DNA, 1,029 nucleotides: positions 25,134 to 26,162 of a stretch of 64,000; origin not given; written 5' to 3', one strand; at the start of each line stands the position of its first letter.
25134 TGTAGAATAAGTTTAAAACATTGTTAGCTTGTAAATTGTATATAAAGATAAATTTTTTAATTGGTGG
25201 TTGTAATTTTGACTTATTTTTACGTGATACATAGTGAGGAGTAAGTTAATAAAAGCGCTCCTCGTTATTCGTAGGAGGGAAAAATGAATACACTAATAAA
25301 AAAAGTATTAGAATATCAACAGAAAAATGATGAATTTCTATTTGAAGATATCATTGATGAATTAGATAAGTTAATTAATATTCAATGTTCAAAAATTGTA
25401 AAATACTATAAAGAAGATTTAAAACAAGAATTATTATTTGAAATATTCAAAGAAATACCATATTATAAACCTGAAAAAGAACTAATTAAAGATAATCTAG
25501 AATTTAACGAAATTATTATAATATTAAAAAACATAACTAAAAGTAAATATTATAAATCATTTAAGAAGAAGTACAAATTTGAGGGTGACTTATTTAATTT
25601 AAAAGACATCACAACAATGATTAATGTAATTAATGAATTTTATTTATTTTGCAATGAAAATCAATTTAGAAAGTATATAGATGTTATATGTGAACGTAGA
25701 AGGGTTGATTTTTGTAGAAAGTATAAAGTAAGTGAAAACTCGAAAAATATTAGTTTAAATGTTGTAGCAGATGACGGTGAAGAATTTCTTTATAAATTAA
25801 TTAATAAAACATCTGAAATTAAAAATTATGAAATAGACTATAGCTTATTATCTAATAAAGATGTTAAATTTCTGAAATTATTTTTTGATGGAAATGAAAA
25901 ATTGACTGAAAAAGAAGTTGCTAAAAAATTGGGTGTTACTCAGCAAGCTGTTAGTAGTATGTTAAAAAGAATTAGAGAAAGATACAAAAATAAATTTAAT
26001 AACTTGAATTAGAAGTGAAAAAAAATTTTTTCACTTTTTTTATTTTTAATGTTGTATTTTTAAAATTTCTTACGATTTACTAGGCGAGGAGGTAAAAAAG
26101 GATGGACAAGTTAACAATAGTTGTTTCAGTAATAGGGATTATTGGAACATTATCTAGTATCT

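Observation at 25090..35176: Mobile sigma factor - holin - Rhs toxin - immunity module: candidate holin-dependent release system for a signal-less polymorphic toxin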

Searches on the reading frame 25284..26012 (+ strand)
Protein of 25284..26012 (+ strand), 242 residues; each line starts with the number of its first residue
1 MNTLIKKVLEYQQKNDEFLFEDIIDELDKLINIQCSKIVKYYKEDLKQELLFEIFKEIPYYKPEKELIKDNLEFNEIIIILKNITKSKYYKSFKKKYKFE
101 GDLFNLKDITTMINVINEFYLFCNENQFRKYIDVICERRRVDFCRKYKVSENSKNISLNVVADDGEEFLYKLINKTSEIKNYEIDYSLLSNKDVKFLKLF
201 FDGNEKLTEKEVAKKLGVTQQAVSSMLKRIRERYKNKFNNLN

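Call 3: search_protein_families(library=pfam, proteins=[window:25284-26012:+], max_evalue=0.1)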
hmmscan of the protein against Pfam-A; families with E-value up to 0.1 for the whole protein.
window:25284-26012:+ (242 aa): 13 families
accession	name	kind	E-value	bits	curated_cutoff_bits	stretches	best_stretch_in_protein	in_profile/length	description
PF04545.22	Sigma70_r4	-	9.3e-05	22.3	24.1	1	197-233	13-47/50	Sigma-70, region 4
PF08281.18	Sigma70_r4_2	-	0.0011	19.1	25.7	1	206-233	26-53/54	Sigma-70, region 4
PF01381.28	HTH_3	-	0.0013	19.2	23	1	206-229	9-32/55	Helix-turn-helix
PF12802.13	MarR_2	-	0.0019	18.8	27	1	203-232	16-46/61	MarR family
PF22565.1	mSLOG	-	0.0043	17.7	27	1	89-171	8-83/105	Minimal SLOG domain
PF16509.11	KORA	-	0.0044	17.6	26.7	1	208-237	32-61/84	TrfB plasmid transcriptional repressor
PF00126.33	HTH_1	-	0.0045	17.3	26.6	1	211-234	18-41/60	Bacterial regulatory helix-turn-helix protein, lysR family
PF04967.18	HTH_10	-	0.0056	16.9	23.1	1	200-231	17-48/53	HTH DNA binding domain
PF13744.12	HTH_37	-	0.016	15.4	27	1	205-228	30-53/80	Helix-turn-helix domain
PF13412.12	HTH_24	-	0.027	14.5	21.9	1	204-229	15-40/48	Winged helix-turn-helix DNA-binding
PF13384.12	HTH_23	-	0.029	14.7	24.6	1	205-231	16-42/50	Homeodomain-like domain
PF08279.18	HTH_11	-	0.042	14.2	25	0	196-232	5-41/55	HTH domain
PF15943.11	YdaS_toxin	-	0.066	13.5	30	0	210-230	12-32/65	Bacterial toxin YdaS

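Call 4: search_protein_families(library=phrogs, proteins=[window:25284-26012:+], max_evalue=0.01)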
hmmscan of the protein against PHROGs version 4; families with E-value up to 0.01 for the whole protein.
window:25284-26012:+ (242 aa): 11 families
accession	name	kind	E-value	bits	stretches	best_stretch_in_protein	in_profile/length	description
phrog_1740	-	transcription regulation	1.8e-06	27.8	1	9-239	47-217/567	RNA polymerase sigma factor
phrog_351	-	transcription regulation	1.2e-05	25.1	1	192-238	679-726/928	RNA polymerase sigma factor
phrog_7061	-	DNA, RNA and nucleotide metabolism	9.1e-05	23.9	1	205-230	43-68/70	HTH DNA binding protein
phrog_13787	-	unknown function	0.00035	21.8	1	153-241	86-171/172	-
phrog_27555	-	transcription regulation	0.00057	20.5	1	199-234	139-174/203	transcriptional regulator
phrog_1373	-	transcription regulation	0.00063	20.8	1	204-231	74-101/166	transcriptional regulator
phrog_11138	-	unknown function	0.00067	21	1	136-240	39-141/142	-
phrog_35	-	transcription regulation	0.0023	19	1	210-232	90-111/181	transcriptional repressor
phrog_1190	-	transcription regulation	0.0034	18.2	1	187-240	110-161/167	RNA polymerase sigma factor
phrog_2339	-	DNA, RNA and nucleotide metabolism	0.0068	17.4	0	205-230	37-62/98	HTH DNA binding protein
phrog_323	-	transcription regulation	0.0074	16.9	1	180-236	87-141/319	transcriptional regulator, D5-like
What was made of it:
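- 25284..26012 (+): Divergent sigma-70-family factor: regions 2 and 4, with an insert of about 50 aa. PHROG sigma E 1.8e-6 (call 4).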

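Call 8: search_protein_families(library=ncbifam, proteins=[window:25284-26012:+], max_evalue=0.01)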
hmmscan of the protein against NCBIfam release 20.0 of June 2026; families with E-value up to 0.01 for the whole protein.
window:25284-26012:+ (242 aa): 9 families
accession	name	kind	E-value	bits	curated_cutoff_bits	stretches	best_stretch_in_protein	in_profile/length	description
TIGR02937.1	sigma70-ECF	superfamily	1.2e-05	25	42.9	1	20-237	3-164/165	sigma-70 family RNA polymerase sigma factor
TIGR02835.1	spore_sigmaE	equivalog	3.2e-05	23.5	348.6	1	125-241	114-233/234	RNA polymerase sporulation sigma factor SigE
NF045758.2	YlxM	equivalog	5.6e-05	23.2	80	1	182-233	10-59/72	YlxM family DNA-binding protein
NF006158.0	PRK08301.1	equivalog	6.7e-05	22.4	339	1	139-241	136-240/241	RNA polymerase sporulation sigma factor SigE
TIGR02959.1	SigZ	equivalog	0.00029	20.7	168.65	1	111-239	29-149/170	RNA polymerase sigma factor SigZ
NF041236.1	CAS_III-E_sigma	exception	0.00098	19.1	100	1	93-239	42-205/206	type III-E CRISPR-associated RpoE-like sigma factor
NF040939.2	trans_reg_lrs14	equivalog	0.001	19.1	90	1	189-230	19-60/103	Lrs14 family HTH-type transcriptional regulator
TIGR02989.1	Sig-70_gvs1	subfamily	0.0029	17.5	124.55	1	189-233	111-153/158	RNA polymerase sigma-70 factor, Rhodopirellula/Verrucomicrobium family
TIGR02479.1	FliA_WhiG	subfamily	0.0069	16.1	189.6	0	158-238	145-223/224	FliA/WhiG family RNA polymerase sigma factor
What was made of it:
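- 25284..26012 (+): TIGR02937 and Sigma70_r4 score below their cut-offs (calls 3, 8).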

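Call 12: find_homologous_proteins(query=window:25284-26012:+, max_evalue=0.001)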
Query window:25284-26012:+ (242 aa): 65 proteins with E <= 0.001 among 974 candidates.
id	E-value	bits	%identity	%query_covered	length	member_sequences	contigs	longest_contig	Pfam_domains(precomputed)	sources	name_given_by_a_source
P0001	9.9e-139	478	94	100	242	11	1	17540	-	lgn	-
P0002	1.3e-121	422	86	100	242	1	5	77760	-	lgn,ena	-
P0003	9.4e-119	413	83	100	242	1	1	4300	-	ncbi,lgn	-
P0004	2.1e-106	373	79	100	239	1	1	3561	-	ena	-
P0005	3.7e-76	274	60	100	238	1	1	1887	-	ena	-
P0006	4.7e-62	228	63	72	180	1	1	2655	-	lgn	-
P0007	7.4e-58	214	52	93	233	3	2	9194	PF04545.23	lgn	-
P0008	1.3e-56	210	65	64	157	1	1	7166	-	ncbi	-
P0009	7.9e-55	204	51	97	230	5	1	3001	-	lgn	-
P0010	2.7e-54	202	51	94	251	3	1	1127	-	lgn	-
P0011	8.9e-52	194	49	97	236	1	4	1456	-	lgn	-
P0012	1.6e-51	193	49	99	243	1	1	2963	-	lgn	-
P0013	8.3e-50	188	52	93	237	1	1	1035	PF04297.21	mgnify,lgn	mgnify:CR=1 FL=1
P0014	1.2e-49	187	52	93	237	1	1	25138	PF04297.21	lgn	-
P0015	1.2e-49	187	52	93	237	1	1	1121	-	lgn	-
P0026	4.7e-31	126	40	99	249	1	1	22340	-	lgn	-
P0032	6.4e-28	116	40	97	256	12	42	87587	-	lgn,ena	-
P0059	1.8e-24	105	40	93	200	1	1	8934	PF13412.13,PF12802.14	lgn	-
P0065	1.5e-10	59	34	96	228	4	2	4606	-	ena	-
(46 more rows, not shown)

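Call 13: find_encoding_contigs(protein=P0002, flank=10000, max_places=3)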
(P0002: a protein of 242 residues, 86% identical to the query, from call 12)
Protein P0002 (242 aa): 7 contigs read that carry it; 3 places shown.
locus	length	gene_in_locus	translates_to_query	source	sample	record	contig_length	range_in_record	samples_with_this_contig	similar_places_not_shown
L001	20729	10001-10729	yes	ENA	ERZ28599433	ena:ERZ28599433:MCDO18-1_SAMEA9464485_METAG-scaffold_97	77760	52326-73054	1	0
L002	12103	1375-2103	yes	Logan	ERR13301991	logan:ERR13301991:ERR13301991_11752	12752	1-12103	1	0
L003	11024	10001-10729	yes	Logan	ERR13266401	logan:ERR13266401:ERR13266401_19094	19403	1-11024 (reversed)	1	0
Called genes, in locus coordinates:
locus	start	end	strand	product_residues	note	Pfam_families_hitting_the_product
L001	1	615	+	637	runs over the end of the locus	PF00664:ABC_membrane, PF00005:ABC_tran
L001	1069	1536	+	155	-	PF13527:Acetyltransf_9 (faint), PF00583:Acetyltransf_1, PF13673:Acetyltransf_10, PF13508:Acetyltransf_7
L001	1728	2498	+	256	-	PF01048:PNP_UDP_1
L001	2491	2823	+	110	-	-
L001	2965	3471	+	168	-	PF03167:UDG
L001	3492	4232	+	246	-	PF14808:TMEM164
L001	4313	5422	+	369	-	PF00245:Alk_phosphatase, PF01676:Metalloenzyme (faint), PF00245:Alk_phosphatase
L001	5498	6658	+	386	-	PF00753:Lactamase_B (weak), PF19583:ODP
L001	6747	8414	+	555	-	PF00749:tRNA-synt_1c, PF19269:Anticodon_2 (faint)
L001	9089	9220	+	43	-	PF12844:HTH_19 (weak), PF01381:HTH_3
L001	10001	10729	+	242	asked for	-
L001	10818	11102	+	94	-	-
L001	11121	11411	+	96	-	PF16079:Phage_holin_5_2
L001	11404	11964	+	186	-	-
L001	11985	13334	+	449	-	PF08245:Mur_ligase_M, PF02875:Mur_ligase_C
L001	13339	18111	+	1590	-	PF20148:DUF6531 (weak), PF05593:RHS_repeat (faint), PF00545:Ribonuclease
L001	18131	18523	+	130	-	-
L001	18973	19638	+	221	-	PF19808:DUF6291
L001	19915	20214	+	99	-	PF14198:TnpV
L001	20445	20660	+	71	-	-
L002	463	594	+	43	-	PF12844:HTH_19 (weak), PF01381:HTH_3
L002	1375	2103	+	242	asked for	-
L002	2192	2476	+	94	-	-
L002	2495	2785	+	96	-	PF16079:Phage_holin_5_2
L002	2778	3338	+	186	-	-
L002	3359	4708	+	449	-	PF08245:Mur_ligase_M, PF02875:Mur_ligase_C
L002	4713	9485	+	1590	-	PF20148:DUF6531 (weak), PF05593:RHS_repeat (faint), PF00545:Ribonuclease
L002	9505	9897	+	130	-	-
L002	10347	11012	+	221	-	PF19808:DUF6291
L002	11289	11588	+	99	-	PF14198:TnpV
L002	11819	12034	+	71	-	-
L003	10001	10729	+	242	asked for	-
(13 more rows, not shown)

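Call 14: find_encoding_contigs(protein=P0014, flank=10000, max_places=2)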
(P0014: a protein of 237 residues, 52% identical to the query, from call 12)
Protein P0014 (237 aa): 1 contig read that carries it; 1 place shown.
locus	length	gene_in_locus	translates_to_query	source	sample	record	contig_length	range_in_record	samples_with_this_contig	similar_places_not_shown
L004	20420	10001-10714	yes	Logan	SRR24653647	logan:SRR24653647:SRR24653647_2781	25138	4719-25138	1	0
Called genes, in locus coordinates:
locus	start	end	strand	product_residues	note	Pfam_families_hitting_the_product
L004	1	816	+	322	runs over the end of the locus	PF00388:PI-PLC-X (weak)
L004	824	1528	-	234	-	-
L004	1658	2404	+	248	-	PF01522:Polysacc_deac_1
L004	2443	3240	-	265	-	PF09479:Flg_new (faint)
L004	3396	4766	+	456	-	PF01938:TRAM, PF05958:tRNA_U5-meth_tr, PF05175:MTS, PF03602:Cons_hypoth95 (weak), PF09445:Methyltransf_15 (weak), PF13847:Methyltransf_31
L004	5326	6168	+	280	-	PF00078:RVT_1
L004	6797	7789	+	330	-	PF01381:HTH_3, PF12844:HTH_19 (weak)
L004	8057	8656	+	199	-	-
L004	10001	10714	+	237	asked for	PF04297:UPF0122 (weak)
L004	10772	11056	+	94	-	-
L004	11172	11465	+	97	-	PF16079:Phage_holin_5_2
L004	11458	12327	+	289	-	PF01909:NTP_transf_2, PF18765:Polbeta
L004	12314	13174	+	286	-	PF01909:NTP_transf_2, PF18765:Polbeta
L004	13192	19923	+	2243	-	PF05593:RHS_repeat (faint), PF13385:Laminin_G_3, PF25023:TEN_YD-shell (weak)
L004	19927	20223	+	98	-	-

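Call 15: find_encoding_contigs(protein=P0032, flank=10000, max_places=4)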
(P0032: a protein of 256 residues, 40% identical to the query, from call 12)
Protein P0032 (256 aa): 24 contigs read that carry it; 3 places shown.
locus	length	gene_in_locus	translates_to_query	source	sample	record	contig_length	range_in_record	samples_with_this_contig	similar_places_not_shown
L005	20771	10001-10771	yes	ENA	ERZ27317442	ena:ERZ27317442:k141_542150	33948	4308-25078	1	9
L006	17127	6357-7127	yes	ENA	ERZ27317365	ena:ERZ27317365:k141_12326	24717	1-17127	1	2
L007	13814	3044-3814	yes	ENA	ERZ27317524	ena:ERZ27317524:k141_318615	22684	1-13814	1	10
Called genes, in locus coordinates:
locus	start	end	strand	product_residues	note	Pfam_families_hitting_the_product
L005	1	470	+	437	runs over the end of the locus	PF01420:Methylase_S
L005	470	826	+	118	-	-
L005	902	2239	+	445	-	PF02463:SMC_N, PF13175:AAA_15, PF13555:AAA_29 (faint), PF00005:ABC_tran (weak), PF13304:AAA_21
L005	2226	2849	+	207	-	-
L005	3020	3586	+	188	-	-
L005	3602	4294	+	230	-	-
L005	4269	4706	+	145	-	-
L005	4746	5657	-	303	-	PF02899:Phage_int_SAM_1, PF13495:Phage_int_SAM_4 (weak), PF00589:Phage_integrase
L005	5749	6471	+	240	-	PF01582:TIR (weak), PF13676:TIR_2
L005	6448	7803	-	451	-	PF13289:SIR2_2, PF18185:STALD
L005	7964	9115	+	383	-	-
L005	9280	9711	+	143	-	-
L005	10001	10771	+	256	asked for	-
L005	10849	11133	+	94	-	-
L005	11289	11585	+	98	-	PF16079:Phage_holin_5_2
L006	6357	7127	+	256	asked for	-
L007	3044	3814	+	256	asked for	-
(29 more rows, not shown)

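Call 17: find_encoding_contigs(protein=P0026, flank=10000, max_places=2)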
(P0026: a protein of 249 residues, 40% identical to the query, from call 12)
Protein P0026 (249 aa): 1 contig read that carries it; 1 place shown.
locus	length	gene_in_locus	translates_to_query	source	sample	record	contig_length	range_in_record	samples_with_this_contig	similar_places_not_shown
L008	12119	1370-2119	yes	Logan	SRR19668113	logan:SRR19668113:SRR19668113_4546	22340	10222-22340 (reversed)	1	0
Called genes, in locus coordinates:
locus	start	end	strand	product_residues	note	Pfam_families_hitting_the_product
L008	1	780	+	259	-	?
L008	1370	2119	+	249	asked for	-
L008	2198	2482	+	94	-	-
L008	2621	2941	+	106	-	PF16079:Phage_holin_5_2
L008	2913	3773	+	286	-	PF22600:MTPAP-like_central (weak), PF01909:NTP_transf_2, PF18765:Polbeta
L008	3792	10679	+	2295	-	PF05593:RHS_repeat (faint), PF25023:TEN_YD-shell, PF13385:Laminin_G_3, PF25023:TEN_YD-shell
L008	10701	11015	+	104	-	-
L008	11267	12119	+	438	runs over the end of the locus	PF05598:DUF772, PF01609:DDE_Tnp_1, PF13751:DDE_Tnp_1_6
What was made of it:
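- On Rhs/YD polymorphic toxin: TEN_YD-shell hits in L004 and L008 (calls 14, 17).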

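Call 18: find_encoding_contigs(protein=P0059, flank=10000, max_places=2)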
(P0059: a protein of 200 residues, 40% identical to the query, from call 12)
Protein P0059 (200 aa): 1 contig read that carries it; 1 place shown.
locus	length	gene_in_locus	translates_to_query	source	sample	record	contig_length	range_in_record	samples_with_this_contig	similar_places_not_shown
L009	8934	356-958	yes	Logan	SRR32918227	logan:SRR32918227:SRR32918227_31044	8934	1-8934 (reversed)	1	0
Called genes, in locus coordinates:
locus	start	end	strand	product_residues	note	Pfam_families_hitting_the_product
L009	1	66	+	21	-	?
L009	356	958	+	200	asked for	PF13412:HTH_24 (faint), PF12802:MarR_2 (faint)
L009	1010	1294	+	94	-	-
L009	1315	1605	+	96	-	PF16079:Phage_holin_5_2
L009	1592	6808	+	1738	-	PF05593:RHS_repeat (faint), PF15650:Tox-REase-9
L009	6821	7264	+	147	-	PF14137:DUF4304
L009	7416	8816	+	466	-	-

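Call 19: find_encoding_contigs(protein=P0065, flank=10000, max_places=2)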
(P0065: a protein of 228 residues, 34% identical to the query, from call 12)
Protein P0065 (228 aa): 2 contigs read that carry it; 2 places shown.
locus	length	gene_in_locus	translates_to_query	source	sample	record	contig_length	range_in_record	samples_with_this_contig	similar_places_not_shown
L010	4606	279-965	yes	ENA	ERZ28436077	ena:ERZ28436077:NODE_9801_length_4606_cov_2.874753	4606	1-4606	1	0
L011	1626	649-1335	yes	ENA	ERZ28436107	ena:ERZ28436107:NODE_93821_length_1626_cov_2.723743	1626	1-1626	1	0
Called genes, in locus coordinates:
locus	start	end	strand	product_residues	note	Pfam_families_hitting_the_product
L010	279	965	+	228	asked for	-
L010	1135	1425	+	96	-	-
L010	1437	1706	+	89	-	PF16079:Phage_holin_5_2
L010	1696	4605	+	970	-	?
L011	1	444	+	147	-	?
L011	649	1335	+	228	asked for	-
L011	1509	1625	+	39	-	?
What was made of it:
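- In L009 and L010 the holin stop codon overlaps the Rhs start (calls 18, 19).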

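Call 23: search_dna_similar(query=window:25284-26012:+, collection=plasmids, mode=protein, max_evalue=1, max_rows=25)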
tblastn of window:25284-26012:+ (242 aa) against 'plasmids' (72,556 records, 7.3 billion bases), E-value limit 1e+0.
No match.

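Call 24: search_dna_similar(query=window:25284-26012:+, collection=phages, mode=protein, max_evalue=1, max_rows=25)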
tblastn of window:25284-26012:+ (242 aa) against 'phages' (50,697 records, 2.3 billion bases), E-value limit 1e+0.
Records with a match: 3; places in all: 3; records where one place covers at least 80% of the query: 0.
Best place of each record, by identity: <60% 3.
By first word of the organism name: Lysinibacillus 2; Bacteriophage 1.
By host as written in the record: Lysinibacillus fusiformis 2; - 1.
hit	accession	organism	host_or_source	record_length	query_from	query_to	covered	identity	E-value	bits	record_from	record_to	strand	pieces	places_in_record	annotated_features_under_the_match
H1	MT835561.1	Bacteriophage sp.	human fecal samples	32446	117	235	49%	28.8%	1e-1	39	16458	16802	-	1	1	record has no annotation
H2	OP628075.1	Lysinibacillus phage vB_LfM_LysYB1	Lysinibacillus fusiformis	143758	189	234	19%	41.3%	9e-1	37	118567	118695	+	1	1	sigma-70 region 2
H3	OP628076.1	Lysinibacillus phage vB_LfM_LysYB2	Lysinibacillus fusiformis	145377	189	234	19%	41.3%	9e-1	37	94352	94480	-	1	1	sigma-70 region 2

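Call 26: search_solved_structures(query=A1, max_evalue=10, show_alignments=2)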
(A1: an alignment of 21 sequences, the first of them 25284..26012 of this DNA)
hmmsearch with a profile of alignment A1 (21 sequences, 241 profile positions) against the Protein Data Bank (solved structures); distinct sequences matched with E-value up to 10: 31.
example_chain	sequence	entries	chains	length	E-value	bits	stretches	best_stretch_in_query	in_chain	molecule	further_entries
1s7o_A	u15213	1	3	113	1.3e-05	28.4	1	169-234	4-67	Hypothetical UPF0122 protein SPy1201/SpyM3_0842/SPs1042/spyM18_1152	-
1xsv_A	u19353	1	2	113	0.0012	21.9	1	182-229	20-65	Hypothetical UPF0122 protein SAV1236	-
4u7b_A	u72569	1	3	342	0.0025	20.9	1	196-230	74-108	Mariner Mos1 transposase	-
3hos_A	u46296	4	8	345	0.0025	20.8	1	196-230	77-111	Transposable element mariner, complete cds | Mariner Mos1 transposase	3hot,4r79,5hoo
8x6g_H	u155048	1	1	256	0.0086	19.1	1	8-67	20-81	RNA polymerase sigma factor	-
3tgn_A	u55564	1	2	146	0.013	18.5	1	180-232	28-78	Adc operon repressor AdcR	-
7r3g_B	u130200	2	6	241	0.028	17.4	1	183-235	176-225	Regulatory protein RhlR | PROSS optimized variant of RhlR with 75 mutations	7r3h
1i1g_A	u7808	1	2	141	0.037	17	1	207-232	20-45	TRANSCRIPTIONAL REGULATOR LRPA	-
2dbb_A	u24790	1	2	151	0.04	16.9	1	191-231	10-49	Putative HTH-type transcriptional regulator PH0061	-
5cvi_A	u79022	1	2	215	0.055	16.5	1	194-229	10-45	SloR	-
6o5c_A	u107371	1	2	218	0.058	16.4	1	193-230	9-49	Putative metal-dependent transcriptional regulator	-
1l0o_C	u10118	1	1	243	0.071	16.1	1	163-231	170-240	sigma factor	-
5wuq_A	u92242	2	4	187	0.091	15.8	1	1-86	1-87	ECF RNA polymerase sigma factor SigW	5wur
5jlu_A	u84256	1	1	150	0.13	15.3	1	187-231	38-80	Adhesin competence repressor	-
5jls_A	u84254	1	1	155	0.14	15.1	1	187-231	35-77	Adhesin competence repressor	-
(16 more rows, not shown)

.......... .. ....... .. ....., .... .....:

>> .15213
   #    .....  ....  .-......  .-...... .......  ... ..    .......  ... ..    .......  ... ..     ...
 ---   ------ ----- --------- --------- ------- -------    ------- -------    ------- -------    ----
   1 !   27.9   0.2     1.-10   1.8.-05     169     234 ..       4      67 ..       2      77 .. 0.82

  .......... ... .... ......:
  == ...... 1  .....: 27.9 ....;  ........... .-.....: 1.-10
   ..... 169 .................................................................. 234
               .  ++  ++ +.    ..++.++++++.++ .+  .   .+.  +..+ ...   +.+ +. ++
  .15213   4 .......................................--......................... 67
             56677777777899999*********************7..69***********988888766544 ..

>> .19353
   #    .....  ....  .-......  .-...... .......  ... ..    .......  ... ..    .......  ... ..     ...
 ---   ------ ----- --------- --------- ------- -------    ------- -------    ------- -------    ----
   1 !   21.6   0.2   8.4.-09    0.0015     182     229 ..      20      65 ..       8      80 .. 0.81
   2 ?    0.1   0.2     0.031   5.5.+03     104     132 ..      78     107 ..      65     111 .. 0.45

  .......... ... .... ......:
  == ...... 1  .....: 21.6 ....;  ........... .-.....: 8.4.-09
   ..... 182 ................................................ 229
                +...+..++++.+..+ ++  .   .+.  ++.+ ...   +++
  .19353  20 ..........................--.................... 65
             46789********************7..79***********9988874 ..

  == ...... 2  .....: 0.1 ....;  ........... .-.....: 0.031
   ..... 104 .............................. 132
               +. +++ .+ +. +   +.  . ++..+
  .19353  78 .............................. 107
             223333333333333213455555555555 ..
